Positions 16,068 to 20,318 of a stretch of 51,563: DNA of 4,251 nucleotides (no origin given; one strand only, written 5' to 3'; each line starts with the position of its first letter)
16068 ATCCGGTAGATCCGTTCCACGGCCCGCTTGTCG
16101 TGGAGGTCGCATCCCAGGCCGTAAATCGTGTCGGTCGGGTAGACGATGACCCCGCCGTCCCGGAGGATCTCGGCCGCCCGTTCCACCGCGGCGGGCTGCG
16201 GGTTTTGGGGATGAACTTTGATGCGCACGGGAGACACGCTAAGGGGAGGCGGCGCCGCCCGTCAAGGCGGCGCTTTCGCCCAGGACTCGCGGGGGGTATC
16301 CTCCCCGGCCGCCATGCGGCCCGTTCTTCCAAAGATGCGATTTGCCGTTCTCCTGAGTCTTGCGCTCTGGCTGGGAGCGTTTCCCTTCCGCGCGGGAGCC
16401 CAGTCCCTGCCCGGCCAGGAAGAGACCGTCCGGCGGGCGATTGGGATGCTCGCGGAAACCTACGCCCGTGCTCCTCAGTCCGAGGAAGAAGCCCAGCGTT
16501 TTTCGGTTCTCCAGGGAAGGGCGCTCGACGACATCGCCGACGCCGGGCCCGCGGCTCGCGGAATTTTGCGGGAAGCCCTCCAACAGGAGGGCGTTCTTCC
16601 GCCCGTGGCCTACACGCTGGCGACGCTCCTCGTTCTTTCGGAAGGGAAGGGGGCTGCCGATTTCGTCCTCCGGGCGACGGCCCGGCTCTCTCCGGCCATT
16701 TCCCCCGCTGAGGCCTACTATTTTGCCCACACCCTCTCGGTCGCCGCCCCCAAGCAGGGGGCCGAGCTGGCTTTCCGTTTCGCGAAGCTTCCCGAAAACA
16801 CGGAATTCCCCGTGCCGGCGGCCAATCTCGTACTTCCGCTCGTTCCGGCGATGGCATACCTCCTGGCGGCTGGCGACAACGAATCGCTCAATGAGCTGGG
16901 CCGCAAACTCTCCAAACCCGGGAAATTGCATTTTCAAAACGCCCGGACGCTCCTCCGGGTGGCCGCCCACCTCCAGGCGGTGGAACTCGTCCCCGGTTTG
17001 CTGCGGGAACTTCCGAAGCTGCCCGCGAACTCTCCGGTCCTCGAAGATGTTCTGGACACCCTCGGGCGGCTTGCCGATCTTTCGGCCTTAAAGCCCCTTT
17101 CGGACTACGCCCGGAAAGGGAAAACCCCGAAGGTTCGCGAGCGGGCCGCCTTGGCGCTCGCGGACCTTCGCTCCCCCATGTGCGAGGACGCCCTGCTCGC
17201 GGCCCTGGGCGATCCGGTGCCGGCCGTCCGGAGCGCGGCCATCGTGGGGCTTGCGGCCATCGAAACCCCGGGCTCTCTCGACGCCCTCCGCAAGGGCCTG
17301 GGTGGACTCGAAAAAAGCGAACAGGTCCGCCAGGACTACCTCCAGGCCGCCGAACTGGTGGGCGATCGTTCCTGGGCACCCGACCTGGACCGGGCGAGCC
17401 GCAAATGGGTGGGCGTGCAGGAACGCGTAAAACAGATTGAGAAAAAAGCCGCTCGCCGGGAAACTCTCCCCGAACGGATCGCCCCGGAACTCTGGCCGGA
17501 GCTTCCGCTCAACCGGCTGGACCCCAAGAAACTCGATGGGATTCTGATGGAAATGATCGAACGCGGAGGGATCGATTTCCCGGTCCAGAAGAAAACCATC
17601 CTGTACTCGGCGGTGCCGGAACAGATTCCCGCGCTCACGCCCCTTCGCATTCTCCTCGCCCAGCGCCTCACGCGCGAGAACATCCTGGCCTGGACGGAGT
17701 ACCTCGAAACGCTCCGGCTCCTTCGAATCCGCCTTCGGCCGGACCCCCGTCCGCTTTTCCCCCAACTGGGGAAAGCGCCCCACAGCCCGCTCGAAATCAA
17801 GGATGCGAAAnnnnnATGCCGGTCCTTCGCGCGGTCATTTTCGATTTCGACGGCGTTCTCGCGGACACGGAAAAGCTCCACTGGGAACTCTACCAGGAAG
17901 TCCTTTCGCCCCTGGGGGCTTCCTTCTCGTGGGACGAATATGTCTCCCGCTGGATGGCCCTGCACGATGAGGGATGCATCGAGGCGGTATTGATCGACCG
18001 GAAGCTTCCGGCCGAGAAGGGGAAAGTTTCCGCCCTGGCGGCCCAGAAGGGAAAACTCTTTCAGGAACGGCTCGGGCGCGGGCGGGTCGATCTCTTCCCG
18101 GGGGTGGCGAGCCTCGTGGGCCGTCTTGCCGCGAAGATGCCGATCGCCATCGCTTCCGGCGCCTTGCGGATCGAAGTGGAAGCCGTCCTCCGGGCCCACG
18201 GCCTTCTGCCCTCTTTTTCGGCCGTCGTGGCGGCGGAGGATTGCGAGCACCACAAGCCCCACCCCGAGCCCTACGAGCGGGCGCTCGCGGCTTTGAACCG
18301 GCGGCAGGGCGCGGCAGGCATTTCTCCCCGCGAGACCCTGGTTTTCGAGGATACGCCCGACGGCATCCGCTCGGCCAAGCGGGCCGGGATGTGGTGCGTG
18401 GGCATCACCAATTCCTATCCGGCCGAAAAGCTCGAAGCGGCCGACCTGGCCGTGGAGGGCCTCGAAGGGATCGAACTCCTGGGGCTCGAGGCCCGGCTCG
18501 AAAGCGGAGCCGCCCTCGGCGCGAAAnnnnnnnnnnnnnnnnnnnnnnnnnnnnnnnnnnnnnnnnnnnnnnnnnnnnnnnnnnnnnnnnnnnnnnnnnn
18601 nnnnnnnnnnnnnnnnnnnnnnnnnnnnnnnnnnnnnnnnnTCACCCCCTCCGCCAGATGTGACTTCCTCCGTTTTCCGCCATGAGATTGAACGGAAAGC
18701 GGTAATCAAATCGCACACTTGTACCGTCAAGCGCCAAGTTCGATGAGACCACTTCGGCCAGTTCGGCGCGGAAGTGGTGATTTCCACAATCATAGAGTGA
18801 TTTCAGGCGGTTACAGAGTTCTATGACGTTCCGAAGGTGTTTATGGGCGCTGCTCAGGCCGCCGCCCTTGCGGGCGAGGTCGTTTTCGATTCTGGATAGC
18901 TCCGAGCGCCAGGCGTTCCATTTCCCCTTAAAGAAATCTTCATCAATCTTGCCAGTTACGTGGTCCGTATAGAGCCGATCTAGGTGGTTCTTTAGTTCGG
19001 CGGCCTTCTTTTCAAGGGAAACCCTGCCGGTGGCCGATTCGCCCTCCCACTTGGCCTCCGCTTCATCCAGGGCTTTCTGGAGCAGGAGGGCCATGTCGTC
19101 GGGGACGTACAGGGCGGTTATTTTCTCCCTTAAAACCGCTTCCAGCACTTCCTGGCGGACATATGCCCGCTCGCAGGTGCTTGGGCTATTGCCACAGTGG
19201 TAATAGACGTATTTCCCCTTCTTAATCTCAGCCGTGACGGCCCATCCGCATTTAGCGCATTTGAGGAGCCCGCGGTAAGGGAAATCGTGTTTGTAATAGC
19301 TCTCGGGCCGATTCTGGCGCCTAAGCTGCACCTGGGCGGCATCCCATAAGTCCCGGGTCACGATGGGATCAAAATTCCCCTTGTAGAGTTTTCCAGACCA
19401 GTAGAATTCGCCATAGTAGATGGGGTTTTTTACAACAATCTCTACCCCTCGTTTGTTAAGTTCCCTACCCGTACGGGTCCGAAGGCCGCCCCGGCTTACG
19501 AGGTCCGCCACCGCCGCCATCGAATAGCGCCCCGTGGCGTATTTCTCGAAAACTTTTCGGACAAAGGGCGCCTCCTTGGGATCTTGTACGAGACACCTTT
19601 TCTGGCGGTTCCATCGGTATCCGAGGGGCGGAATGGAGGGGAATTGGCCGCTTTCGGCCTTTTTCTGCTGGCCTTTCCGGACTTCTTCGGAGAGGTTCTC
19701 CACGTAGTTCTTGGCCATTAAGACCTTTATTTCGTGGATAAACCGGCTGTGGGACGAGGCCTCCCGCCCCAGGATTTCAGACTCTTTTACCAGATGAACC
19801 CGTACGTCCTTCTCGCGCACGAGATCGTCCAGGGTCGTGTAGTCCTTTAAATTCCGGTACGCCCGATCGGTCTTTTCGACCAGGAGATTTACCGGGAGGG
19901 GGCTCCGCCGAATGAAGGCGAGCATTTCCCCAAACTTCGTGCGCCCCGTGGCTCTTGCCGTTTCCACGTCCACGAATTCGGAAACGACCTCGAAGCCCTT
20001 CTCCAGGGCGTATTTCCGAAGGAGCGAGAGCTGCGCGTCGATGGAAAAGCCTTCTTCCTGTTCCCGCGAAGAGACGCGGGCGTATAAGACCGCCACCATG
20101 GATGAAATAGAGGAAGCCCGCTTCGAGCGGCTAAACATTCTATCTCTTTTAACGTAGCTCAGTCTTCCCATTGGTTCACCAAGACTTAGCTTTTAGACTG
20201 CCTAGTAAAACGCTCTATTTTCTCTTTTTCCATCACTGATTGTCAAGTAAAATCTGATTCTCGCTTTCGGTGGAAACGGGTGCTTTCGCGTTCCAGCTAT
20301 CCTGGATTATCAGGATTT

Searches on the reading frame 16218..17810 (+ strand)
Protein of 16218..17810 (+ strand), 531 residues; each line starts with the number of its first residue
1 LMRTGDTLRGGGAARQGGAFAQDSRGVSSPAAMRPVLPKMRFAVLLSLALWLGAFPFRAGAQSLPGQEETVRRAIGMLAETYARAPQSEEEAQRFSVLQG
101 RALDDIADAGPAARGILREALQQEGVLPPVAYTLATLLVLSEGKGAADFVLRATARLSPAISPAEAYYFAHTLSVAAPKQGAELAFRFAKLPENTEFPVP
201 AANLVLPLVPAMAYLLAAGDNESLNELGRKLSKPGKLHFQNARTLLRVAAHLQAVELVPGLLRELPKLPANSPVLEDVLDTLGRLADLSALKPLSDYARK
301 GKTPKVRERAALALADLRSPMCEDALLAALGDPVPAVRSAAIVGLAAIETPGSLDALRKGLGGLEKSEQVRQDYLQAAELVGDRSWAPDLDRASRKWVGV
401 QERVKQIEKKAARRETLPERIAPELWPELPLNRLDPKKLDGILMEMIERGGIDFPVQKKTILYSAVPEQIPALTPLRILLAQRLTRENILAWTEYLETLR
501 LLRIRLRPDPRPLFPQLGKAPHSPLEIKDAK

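Call 65: search_protein_families(library=pfam, proteins=[window:16218-17810:+], max_evalue=0.01)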
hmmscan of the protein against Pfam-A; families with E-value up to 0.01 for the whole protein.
window:16218-17810:+ (531 aa): 3 families
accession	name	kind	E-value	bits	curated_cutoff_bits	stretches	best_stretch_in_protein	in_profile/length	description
PF13646.12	HEAT_2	-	4e-13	49.9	27.7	1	292-374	2-83/88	HEAT repeats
PF02985.28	HEAT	-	0.00029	21.2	23.5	0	325-348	4-27/31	HEAT repeat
PF03130.22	HEAT_PBS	-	0.00062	20.5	20.9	0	306-332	1-27/27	PBS lyase HEAT-like repeat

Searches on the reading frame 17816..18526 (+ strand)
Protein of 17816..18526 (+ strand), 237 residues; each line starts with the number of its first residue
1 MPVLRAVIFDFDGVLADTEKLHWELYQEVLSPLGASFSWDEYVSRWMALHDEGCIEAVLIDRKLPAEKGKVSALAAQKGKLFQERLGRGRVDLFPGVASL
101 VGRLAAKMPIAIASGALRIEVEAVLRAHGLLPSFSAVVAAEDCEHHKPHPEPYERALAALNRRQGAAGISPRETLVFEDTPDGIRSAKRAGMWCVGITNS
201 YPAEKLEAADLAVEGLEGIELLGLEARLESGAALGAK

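Call 65: search_protein_families(library=pfam, proteins=[window:17816-18526:+], max_evalue=0.01)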
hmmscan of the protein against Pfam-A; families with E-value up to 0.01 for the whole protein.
window:17816-18526:+ (237 aa): 4 families
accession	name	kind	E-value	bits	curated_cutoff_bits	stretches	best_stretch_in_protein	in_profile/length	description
PF13419.12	HAD_2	-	1.4e-29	103.9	23.8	1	7-196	1-177/178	Haloacid dehalogenase-like hydrolase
PF00702.32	Hydrolase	-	4.5e-25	89.6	26.4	1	5-191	2-191/191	haloacid dehalogenase-like hydrolase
PF12710.13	HAD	-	3.1e-06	28.2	27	1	7-146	1-142/189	haloacid dehalogenase-like hydrolase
PF13242.12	Hydrolase_like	-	0.0022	18.3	22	1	146-207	3-59/75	HAD-hyrolase-like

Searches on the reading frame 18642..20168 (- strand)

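Call 60: search_protein_families(library=pfam, proteins=[window:18642-20168:-], max_evalue=0.00001)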
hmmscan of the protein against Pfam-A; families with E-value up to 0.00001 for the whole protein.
window:18642-20168:- (508 aa): 3 families
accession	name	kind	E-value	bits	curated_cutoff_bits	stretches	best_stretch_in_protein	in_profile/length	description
PF00239.26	Resolvase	-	1.3e-23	84.1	23.3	1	26-175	1-144/145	Resolvase, N terminal domain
PF07508.19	Recombinase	-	2.5e-15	57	21.1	1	197-284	1-101/102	Recombinase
PF13408.12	Zn_ribbon_recom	-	3.2e-10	40.6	25.3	1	297-348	1-55/58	Recombinase zinc beta ribbon domain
